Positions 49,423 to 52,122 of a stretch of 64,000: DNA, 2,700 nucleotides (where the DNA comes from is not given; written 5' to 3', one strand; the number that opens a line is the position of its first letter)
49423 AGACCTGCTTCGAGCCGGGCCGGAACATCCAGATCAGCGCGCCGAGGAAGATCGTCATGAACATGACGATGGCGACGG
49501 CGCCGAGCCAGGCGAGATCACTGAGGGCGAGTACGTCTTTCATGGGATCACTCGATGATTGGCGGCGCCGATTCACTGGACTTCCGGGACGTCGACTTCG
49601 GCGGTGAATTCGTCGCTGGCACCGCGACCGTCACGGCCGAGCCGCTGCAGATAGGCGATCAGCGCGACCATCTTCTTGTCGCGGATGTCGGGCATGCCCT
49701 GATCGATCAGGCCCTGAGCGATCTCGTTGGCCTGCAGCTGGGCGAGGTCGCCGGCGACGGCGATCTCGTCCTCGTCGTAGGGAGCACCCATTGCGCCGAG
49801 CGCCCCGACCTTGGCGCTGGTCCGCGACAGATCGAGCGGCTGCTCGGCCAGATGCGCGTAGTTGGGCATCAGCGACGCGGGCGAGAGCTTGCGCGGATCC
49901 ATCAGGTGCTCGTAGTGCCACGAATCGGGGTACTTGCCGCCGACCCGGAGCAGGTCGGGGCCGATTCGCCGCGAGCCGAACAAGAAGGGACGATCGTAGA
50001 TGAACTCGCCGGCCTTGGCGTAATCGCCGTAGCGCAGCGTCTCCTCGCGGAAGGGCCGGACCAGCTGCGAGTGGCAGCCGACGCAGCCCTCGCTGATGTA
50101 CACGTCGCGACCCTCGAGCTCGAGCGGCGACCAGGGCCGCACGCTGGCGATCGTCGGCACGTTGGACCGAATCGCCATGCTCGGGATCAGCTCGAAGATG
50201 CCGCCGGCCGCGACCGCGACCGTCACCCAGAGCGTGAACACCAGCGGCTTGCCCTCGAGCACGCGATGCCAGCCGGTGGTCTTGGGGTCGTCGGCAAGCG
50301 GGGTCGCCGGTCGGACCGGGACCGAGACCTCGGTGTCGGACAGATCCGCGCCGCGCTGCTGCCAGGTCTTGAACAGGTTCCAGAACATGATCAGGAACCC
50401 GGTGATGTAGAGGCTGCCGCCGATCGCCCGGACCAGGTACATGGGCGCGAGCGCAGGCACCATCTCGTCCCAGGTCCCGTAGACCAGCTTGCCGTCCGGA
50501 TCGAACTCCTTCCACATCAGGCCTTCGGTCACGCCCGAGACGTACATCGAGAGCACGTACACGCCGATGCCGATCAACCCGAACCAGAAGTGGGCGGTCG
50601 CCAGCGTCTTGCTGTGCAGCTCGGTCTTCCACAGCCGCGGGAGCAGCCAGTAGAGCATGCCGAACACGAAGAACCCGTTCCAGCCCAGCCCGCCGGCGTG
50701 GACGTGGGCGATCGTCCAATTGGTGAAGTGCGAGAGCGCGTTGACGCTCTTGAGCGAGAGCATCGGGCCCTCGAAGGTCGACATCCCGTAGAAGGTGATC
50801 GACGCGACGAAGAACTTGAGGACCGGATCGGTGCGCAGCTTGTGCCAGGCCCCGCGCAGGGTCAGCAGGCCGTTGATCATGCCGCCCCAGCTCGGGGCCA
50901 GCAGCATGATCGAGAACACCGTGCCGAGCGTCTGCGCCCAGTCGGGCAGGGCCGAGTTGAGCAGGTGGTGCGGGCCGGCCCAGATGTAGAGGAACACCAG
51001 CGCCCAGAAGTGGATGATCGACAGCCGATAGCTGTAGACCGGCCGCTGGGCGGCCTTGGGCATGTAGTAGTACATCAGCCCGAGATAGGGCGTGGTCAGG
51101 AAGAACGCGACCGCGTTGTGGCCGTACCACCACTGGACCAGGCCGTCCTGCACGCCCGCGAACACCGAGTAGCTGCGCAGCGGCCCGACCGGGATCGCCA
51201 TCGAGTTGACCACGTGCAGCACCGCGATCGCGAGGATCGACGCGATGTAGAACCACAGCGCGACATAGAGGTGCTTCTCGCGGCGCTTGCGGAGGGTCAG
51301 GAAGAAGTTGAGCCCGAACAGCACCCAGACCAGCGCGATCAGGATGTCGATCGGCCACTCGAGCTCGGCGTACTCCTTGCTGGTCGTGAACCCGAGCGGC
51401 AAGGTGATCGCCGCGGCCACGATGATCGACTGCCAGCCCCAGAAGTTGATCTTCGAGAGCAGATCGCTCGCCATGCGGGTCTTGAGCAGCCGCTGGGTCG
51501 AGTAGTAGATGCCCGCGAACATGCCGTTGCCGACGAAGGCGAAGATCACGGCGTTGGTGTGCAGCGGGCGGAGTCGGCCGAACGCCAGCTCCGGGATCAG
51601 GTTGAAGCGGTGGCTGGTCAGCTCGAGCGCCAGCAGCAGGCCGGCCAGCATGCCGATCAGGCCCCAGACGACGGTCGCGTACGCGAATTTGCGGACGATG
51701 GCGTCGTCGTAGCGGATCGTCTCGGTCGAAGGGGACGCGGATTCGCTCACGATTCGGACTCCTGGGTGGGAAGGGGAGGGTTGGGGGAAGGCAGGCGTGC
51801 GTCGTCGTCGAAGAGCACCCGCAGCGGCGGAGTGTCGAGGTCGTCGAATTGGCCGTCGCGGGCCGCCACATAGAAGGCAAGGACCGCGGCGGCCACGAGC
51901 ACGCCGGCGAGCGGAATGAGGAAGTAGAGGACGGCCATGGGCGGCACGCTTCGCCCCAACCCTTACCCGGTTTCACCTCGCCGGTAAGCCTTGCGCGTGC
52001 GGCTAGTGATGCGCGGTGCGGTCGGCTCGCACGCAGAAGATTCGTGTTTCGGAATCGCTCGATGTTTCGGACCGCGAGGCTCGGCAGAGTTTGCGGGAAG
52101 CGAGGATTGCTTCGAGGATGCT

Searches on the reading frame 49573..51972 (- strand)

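Call 62: search_protein_families(library=pfam, proteins=[window:49573-51972:-], max_evalue=0.0001)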
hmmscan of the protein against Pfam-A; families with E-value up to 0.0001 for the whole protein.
window:49573-51972:- (799 aa): 2 families
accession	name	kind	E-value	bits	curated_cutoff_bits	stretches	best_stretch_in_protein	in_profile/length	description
PF00115.25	COX1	-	2.6e-116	389.5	34.8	1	92-520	2-435/436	Cytochrome C and Quinol oxidase polypeptide I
PF02433.20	FixO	-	4.3e-83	278.5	29.6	1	569-780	1-217/219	Cytochrome C oxidase, mono-heme subunit/FixO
